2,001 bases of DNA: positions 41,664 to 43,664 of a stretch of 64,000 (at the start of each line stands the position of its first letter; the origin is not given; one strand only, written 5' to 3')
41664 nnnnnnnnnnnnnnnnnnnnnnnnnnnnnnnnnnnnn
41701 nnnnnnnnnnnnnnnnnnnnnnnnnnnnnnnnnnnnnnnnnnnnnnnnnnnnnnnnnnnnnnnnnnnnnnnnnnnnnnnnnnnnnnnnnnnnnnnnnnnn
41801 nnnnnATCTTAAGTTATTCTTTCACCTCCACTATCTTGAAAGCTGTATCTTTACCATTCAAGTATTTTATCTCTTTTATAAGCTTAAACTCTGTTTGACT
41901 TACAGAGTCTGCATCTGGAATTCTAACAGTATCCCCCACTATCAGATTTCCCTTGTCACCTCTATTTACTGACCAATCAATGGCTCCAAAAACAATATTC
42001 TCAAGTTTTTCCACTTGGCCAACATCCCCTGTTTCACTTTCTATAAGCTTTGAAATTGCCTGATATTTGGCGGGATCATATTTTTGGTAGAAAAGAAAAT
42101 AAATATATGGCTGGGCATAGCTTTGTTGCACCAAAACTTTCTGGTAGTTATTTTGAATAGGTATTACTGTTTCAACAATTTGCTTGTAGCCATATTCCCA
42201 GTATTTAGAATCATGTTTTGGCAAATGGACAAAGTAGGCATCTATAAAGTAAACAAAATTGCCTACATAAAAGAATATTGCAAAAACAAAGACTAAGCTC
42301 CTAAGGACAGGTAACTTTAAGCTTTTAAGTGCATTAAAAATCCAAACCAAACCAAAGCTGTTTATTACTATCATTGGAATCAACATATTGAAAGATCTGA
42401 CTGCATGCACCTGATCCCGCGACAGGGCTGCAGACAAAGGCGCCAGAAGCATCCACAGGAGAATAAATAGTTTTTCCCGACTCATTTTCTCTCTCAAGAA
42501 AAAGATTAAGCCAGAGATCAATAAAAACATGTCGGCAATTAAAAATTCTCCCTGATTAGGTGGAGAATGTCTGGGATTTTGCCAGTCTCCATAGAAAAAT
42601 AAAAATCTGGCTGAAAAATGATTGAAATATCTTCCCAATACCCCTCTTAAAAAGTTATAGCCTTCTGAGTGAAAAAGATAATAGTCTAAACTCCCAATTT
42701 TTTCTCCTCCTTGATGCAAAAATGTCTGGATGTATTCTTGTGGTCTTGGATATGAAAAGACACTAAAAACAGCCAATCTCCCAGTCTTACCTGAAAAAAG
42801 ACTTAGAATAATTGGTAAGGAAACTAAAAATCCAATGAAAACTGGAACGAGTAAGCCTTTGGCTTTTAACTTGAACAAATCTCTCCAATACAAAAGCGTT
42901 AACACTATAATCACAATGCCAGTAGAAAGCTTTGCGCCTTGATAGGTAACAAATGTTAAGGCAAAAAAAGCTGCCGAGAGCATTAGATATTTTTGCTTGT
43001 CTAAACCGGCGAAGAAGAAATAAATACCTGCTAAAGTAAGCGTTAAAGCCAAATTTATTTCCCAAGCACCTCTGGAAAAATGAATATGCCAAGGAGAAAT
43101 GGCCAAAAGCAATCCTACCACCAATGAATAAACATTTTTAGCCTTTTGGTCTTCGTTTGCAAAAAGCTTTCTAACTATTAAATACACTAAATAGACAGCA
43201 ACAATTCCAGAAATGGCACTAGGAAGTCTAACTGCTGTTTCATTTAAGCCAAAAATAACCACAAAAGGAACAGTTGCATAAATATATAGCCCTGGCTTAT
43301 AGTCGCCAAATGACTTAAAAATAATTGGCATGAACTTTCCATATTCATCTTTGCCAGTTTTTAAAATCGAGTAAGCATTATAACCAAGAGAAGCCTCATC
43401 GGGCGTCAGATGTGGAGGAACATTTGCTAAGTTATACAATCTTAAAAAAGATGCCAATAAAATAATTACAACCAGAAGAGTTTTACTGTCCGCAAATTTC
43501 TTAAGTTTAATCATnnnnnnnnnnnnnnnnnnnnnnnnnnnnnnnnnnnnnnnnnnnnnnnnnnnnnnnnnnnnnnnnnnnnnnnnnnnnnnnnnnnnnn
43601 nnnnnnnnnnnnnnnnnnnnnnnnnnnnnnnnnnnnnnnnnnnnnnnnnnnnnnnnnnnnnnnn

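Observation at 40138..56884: Seven-fold expansion of PMT/ArnT-like GT-C glycosyltransferases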

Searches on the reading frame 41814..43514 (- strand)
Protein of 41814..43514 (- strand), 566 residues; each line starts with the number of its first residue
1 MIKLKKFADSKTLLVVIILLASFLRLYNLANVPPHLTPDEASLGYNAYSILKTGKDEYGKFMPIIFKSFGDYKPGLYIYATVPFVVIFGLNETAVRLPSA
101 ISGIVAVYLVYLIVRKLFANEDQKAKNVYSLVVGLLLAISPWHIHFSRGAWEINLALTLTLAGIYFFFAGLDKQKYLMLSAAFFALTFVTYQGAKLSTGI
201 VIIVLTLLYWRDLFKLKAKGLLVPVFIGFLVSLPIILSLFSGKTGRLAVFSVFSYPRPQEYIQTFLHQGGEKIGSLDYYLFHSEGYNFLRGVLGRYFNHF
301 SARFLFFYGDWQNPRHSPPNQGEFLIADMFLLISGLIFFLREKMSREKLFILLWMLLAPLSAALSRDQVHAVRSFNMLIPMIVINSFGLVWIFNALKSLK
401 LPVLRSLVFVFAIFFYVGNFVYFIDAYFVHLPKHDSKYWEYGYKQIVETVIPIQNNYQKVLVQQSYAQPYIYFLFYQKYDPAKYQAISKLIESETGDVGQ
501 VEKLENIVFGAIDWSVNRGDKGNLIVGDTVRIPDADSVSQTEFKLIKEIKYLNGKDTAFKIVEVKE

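Call 4: search_protein_families(library=pfam, proteins=[window:41814-43514:-], max_evalue=0.01)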
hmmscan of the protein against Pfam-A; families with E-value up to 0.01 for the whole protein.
window:41814-43514:- (566 aa): 3 families
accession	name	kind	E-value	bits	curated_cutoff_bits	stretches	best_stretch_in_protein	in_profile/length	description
PF13231.12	PMT_2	-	5.8e-10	40.1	26.1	1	81-233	10-155/160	Dolichyl-phosphate-mannose-protein mannosyltransferase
PF03779.20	SPW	-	0.00014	22.7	31.5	1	80-158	14-85/93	SPW repeat domain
PF24124.1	YphA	-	0.0026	17.9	28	1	118-198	18-98/198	YphA-like integral membrane protein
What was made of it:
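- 41814..43514 (-): Paralogue B (566 aa), core orthogroup B; the protein that was modelled. PMT_2 40.1 bits (call 4).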

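Call 5: search_protein_families(library=ncbifam, proteins=[window:41814-43514:-], max_evalue=0.01)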
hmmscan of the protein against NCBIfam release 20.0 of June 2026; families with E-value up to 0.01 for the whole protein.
window:41814-43514:- (566 aa): 1 family
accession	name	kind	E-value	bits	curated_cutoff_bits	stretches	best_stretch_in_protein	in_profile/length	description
TIGR03663.1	TIGR03663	subfamily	3.4e-15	56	126.25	1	13-209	3-181/435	flippase activity-associated protein Agl23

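Call 14: find_encoding_contigs(protein=window:41814-43514:-, flank=10000, max_places=6)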
Protein window:41814-43514:- (566 aa): 2 contigs read that carry it; 1 place shown.
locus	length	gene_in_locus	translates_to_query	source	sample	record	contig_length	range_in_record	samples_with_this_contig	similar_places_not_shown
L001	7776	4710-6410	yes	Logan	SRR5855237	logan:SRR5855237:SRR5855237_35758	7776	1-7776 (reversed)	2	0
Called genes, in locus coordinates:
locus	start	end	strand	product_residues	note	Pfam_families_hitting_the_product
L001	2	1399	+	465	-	?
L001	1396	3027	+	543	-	PF09586:YfhO (weak)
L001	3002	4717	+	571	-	PF02366:PMT, PF13231:PMT_2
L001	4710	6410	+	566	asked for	PF13231:PMT_2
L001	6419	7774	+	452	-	?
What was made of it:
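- The same gene order appears on an independent Logan contig at 100% identity (call 14).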

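Call 15: find_homologous_proteins(query=window:41814-43514:-, max_evalue=1e-10)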
Query window:41814-43514:- (566 aa): 4517 proteins with E <= 1e-10 among 8000 candidates; the best 120 are listed.
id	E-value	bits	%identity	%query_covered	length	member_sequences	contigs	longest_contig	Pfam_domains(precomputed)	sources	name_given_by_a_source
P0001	0.0e+0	1217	97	100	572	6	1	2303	PF13231.13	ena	-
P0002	5.6e-241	819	64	98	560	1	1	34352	PF13231.13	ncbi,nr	ncbi:glycosyltransferase family 39 protein [Candidatus Microgenomates bacterium]|nr:glycosyltransfer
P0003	2.5e-233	794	65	99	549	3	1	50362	PF02366.25,PF13231.13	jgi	-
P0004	7.5e-233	793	63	99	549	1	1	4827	PF02366.25,PF13231.13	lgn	-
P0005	1.9e-232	791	64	99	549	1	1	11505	PF02366.25,PF13231.13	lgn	-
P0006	4.7e-232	790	63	99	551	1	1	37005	PF02366.25,PF13231.13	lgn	-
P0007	7.9e-232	789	65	99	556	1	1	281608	PF02366.25,PF13231.13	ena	-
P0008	8.0e-232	789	65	99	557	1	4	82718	PF02366.25,PF13231.13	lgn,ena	-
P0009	9.0e-232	789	65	99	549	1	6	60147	PF02366.25,PF13231.13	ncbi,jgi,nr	ncbi:glycosyltransferase family 39 protein [Patescibacteria group bacterium]|nr:glycosyltransferase 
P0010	9.3e-232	789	63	98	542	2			PF02366.25,PF13231.13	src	-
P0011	2.0e-231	788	63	98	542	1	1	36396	PF02366.25,PF13231.13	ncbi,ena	-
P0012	1.5e-230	785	63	99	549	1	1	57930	PF02366.25,PF13231.13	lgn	-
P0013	1.8e-230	785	63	99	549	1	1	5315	PF02366.25,PF13231.13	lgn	-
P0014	9.9e-230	782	61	100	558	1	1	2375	PF13231.13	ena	-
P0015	3.2e-229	781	63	100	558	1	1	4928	PF13231.13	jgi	jgi:4-amino-4-deoxy-L-arabinose transferase-like glycosyltransferase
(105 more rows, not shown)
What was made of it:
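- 41814..43514 (-): Orthologues 58-65% identical in Woesebacteria/Microgenomates (call 15).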

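Call 19: find_related_loci(query=A1, collection=genome_contigs, flank=10000)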
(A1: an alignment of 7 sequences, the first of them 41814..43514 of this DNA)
Query A1 (566 aa) in genome_contigs; peptide patterns used: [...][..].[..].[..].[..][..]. (x = any residue, [..] = any of these).
596 stretches matched a pattern (row limit reached: there are more); 579 encode a relative of the query (tblastn E <= 1e-3); the best 80 are kept; 80 distinct loci.
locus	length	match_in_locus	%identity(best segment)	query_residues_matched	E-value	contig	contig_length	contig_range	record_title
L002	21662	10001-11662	62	3-565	0e+0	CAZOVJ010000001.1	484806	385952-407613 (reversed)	MAG TPA_asm: uncultured Gammaproteobacteria bacterium isolate SRP068000_co4_46 genome assembly, contig: NODE_3_length_48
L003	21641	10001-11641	65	4-563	0e+0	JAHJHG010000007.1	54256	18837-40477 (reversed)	MAG: Patescibacteria group bacterium isolate Modern_marine_planktonic.mb.16 Modern_marine_plan.mb.16_k141_695771, whole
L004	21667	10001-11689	59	2-565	0e+0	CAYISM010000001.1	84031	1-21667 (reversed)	MAG TPA_asm: uncultured Gammaproteobacteria bacterium isolate ERP119705_co3_788 genome assembly, contig: NODE_170_length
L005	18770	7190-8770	60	25-564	0e+0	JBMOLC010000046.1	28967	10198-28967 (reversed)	MAG: Patescibacteria group bacterium isolate Betzabe_MAG014 MAG014_46, whole genome shotgun sequence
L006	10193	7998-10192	60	4-565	0e+0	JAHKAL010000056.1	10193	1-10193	MAG: Patescibacteria group bacterium isolate Undefined_mixed_planktonic.mb.4 Undefined_mixed_pla.mb.4_k141_1051416, whol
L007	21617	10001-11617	58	13-565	0e+0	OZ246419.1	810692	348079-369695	MAG: uncultured Gammaproteobacteria bacterium isolate binchicken_co84_156 genome assembly, chromosome: 1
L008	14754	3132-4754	58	9-565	0e+0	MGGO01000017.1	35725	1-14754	MAG: Candidatus Woesebacteria bacterium RIFCSPHIGHO2_01_FULL_44_10 rifcsphigho2_01_scaffold_4208, whole genome shotgun s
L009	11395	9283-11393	56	10-565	0e+0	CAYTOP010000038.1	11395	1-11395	MAG TPA_asm: uncultured Gammaproteobacteria bacterium isolate SRP050083_co1_427 genome assembly, contig: NODE_2645_lengt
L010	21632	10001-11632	61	14-564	0e+0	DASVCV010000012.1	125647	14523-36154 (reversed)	MAG TPA_asm: Patescibacteria group bacterium isolate SMAG_U2016 k141_385947, whole genome shotgun sequence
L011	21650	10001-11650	56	2-565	0e+0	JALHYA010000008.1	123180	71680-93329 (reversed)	MAG: Patescibacteria group bacterium isolate PFL142 seq_1300431, whole genome shotgun sequence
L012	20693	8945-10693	55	4-565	0e+0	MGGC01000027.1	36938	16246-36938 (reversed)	MAG: Candidatus Woesebacteria bacterium RIFCSPHIGHO2_01_FULL_38_10 rifcsphigho2_01_scaffold_3491, whole genome shotgun s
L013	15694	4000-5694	57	2-565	0e+0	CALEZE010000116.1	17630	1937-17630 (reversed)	MAG TPA_asm: uncultured bacterium isolate SRR7515931_bin.142_CONCOCT_v1.1_MAG genome assembly, contig: ERZ869938.1579, w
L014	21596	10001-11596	57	27-565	0e+0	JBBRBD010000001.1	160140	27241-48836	MAG: Patescibacteria group bacterium isolate Co_metawrap_2327 Cmw_2327_k141_2479982_length_160140_cov_11.9997, whole gen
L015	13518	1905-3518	57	14-566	0e+0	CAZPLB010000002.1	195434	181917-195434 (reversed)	MAG TPA_asm: uncultured Gammaproteobacteria bacterium isolate SRP200132_co2_495 genome assembly, contig: NODE_9_length_1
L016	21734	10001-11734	54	3-565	0e+0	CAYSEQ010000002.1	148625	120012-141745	MAG TPA_asm: uncultured Gammaproteobacteria bacterium isolate binchicken_co30_31 genome assembly, contig: NODE_125_lengt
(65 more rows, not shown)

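Call 25: search_solved_structures(query=A1, max_evalue=0.01, show_alignments=2)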
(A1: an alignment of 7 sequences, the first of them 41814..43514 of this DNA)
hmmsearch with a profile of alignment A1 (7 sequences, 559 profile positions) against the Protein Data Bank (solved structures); distinct sequences matched with E-value up to 0.01: 2.
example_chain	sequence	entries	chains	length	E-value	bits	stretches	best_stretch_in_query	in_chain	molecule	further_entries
8i9p_Lh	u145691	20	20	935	7.3e-05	24.9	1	101-201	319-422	dolichyl-diphosphooligosaccharide--protein glycotransferase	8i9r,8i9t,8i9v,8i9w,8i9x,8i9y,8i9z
5ezm_A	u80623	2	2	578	0.00038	22.5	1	63-232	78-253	4-amino-4-deoxy-L-arabinose transferase or related glycosyltransferases of PMT family | 4-amino-4-deoxy-L-arabinose (L-Ara4N) transferase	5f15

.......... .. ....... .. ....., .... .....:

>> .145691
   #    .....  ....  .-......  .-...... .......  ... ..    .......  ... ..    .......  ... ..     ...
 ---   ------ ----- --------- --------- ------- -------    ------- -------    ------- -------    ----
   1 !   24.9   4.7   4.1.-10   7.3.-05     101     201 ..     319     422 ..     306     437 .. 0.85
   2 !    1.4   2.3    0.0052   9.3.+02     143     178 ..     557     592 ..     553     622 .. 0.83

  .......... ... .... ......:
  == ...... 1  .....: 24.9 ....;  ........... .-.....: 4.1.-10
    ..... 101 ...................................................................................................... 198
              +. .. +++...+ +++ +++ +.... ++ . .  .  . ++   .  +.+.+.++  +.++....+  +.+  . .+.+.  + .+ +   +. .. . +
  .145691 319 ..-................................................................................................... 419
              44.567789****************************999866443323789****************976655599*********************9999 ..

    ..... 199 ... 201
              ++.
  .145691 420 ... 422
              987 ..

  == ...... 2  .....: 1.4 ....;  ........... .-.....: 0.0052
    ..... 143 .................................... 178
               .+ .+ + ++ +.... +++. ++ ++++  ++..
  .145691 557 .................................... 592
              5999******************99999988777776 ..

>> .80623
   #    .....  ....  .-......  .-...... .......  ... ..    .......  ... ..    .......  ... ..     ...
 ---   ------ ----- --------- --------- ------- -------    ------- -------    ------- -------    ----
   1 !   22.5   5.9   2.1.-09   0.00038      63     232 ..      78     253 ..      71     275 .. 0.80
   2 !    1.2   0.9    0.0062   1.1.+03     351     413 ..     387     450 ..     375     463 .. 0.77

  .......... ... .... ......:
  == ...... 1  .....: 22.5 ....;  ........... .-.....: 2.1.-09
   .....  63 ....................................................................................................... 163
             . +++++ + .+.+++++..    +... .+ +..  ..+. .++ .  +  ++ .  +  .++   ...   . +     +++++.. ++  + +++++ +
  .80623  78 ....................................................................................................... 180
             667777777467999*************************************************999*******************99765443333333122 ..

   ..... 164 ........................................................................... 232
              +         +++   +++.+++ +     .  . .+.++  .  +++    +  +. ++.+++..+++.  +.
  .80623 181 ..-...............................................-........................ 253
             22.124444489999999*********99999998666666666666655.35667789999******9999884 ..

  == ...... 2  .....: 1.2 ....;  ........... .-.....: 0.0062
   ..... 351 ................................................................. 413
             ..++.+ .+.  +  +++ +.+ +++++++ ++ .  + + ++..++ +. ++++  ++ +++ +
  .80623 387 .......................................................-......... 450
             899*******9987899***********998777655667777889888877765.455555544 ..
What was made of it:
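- Closest known: ArnT. Same: It is the only solved bacterial relative detectable by sequence, weakly (E 4e-4; call 25).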

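Call 28: predict_structure(alignment_id=A2)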
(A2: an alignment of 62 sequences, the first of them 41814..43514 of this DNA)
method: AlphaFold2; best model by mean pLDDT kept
length: 566 residues; sequences in the alignment: 62
mean_pLDDT: 91.0   pTM: 0.91
mean pLDDT of the five models: 91.0, 90.2, 90.1, 87.7, 87.6
residues with pLDDT >= 90: 406; 70-90: 130; 50-70: 24; < 50: 6
segments of 3 or more residues with pLDDT < 50: 1-4
pLDDT, mean of each block of 10 residues (from residue 1): 53 96 97 92 96 93 83 89 98 98 99 95 91 98 95 95 98 97 95 82 97 94 94 85 66 81 88 88 86 95 96 91 97 96 95 96 89 95 98 94 94 97 96 88 95 96 80 96 86 61 91 90 93 89 95 92 93
secondary structure, 60 per line:
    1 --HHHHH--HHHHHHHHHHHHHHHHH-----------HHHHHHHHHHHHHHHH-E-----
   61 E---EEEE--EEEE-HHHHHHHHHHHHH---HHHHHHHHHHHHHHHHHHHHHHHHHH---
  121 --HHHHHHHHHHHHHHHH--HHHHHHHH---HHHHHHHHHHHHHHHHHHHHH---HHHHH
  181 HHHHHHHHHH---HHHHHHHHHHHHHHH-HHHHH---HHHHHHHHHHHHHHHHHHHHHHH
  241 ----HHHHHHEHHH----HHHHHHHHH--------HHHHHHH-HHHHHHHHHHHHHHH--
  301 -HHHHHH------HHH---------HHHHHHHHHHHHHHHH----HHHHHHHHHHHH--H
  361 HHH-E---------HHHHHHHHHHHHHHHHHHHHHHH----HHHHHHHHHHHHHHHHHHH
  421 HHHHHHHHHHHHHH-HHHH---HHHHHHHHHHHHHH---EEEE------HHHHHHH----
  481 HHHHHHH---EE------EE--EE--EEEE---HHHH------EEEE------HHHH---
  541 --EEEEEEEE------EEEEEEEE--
elements in order: H3-7 H10-26 H38-53 E65-68 E71-74 H76-88 H92-117 H123-138 H141-148 H152-172 H176-190 H194-208 H210-214 H218-240 H245-250 H259-267 H276-282 H284-298 H302-307 H326-341 H346-357 H360-363 H375-397 H402-434 H436-439 H443-456 E460-463 H470-476 H481-487 E507-510 H514-517 E524-527 H534-537 E543-550 E557-564
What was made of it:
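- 41814..43514 (-): AF2 model pLDDT 91, pTM 0.91 (call 28).
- On GT-C superfamily (GT-C_A fold): AF2 model of B: pLDDT 91, pTM 0.91 (call 28).
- AF2 model of B with pLDDT 91 (call 28).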

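Call 30: fold_search(model_id=the predicted structure, library=pdb)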
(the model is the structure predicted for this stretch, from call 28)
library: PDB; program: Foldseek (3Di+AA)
matches with E <= 10: 172; with E <= 0.001: 22
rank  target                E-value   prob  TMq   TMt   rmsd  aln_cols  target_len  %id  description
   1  5f15                  2.8e-07  1.00  0.51  0.53  11.8       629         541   14  Crystal Structure of ArnT from Cupriavidus metallidurans bound to Undecaprenyl phosphate (released 2016-02-17)
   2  5ezm                  3.7e-07  1.00  0.50  0.53  12.2       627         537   14  Crystal Structure of ArnT from Cupriavidus metallidurans in the apo state (released 2016-02-17)
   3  3wak                  9.7e-07  1.00  0.47  0.33  12.7       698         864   12  Crystal structure of the Archaeoglobus fulgidus oligosaccharyltransferase (O29867_ARCFU) in the apo form (released 2013-10-30)
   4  8agc_A                1.2e-06  1.00  0.49  0.41  12.5       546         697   13  Structure of yeast oligosaccharylransferase complex with lipid-linked oligosaccharide and non-acceptor peptide bound (released 2022-12-07)
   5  7oci_F                1.3e-06  1.00  0.48  0.43  11.1       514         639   13  Cryo-EM structure of yeast Ost6p containing oligosaccharyltransferase complex (released 2022-02-16)
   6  6s7o_A                1.9e-06  1.00  0.50  0.45  12.4       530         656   12  Cryo-EM structure of human oligosaccharyltransferase complex OST-A (released 2019-12-18)
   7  5ogl_A                2.9e-06  1.00  0.45  0.38  12.6       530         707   16  Structure of bacterial oligosaccharyltransferase PglB in complex with an acceptor peptide and an lipid-linked oligosac (released 2017-10-25)
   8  5gmy_A                3.0e-06  1.00  0.50  0.35  12.8       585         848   12  Crystal structure of the Archaeoglobus fulgidus oligosaccharyltransferase (O29867_ARCFU) tethered with an acceptor pep (released 2017-02-01)
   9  8age_A                3.5e-06  1.00  0.47  0.43  11.4       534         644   12  Structure of yeast oligosaccharylransferase complex with acceptor peptide bound (released 2022-12-07)
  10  6gxc_A                3.5e-06  1.00  0.46  0.38  12.6       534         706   16  Bacterial oligosaccharyltransferase PglB in complex with an inhibitory peptide and a reactive lipid-linked oligosaccha (released 2018-11-14)
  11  8b6l_I                3.8e-06  1.00  0.47  0.40  13.4       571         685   12  Subtomogram average of the human Sec61-TRAP-OSTA-translocon (released 2022-12-07)
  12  9s6t_A                4.5e-06  1.00  0.50  0.58  10.3       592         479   14  Ternary cryo-EM structure of chicken ALG12 with Dol25-PP-GlcNAc2Man7, Dol25-P-Man, and Fab (released 2026-03-18)
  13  6ezn_F                5.9e-06  1.00  0.47  0.42  12.9       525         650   12  Cryo-EM structure of the yeast oligosaccharyltransferase (OST) complex (released 2018-01-17)
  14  6s7t_A                9.9e-06  1.00  0.49  0.41  12.7       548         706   13  Cryo-EM structure of human oligosaccharyltransferase complex OST-B (released 2019-12-18)
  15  3waj                  1.3e-05  1.00  0.46  0.34  11.8       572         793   13  Crystal structure of the Archaeoglobus fulgidus oligosaccharyltransferase (O29867_ARCFU) complex with Zn and sulfate (released 2013-10-30)
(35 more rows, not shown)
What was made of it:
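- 41814..43514 (-): Foldseek top hit ArnT 5F15 (call 30).
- On GT-C superfamily (GT-C_A fold): Foldseek probability 1.00 for 32 GT-C entries (call 30).
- Foldseek top hit ArnT, E 3e-7 (call 30).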

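Call 44: search_solved_structures(query=A2, max_evalue=10, show_alignments=0)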
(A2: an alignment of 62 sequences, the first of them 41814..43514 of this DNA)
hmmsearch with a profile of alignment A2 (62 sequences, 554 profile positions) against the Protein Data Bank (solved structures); distinct sequences matched with E-value up to 10: 2.
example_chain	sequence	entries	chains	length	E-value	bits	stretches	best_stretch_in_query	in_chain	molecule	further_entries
5ezm_A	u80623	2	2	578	0.028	16.2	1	64-229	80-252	4-amino-4-deoxy-L-arabinose transferase or related glycosyltransferases of PMT family | 4-amino-4-deoxy-L-arabinose (L-Ara4N) transferase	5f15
8i9p_Lh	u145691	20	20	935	2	10.1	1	93-200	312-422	dolichyl-diphosphooligosaccharide--protein glycotransferase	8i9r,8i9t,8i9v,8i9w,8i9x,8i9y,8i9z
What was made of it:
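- Tried and rejected: Sequence search of the PDB: only weak ArnT and STT3 matches (calls 25, 44), so fold comparison was needed.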
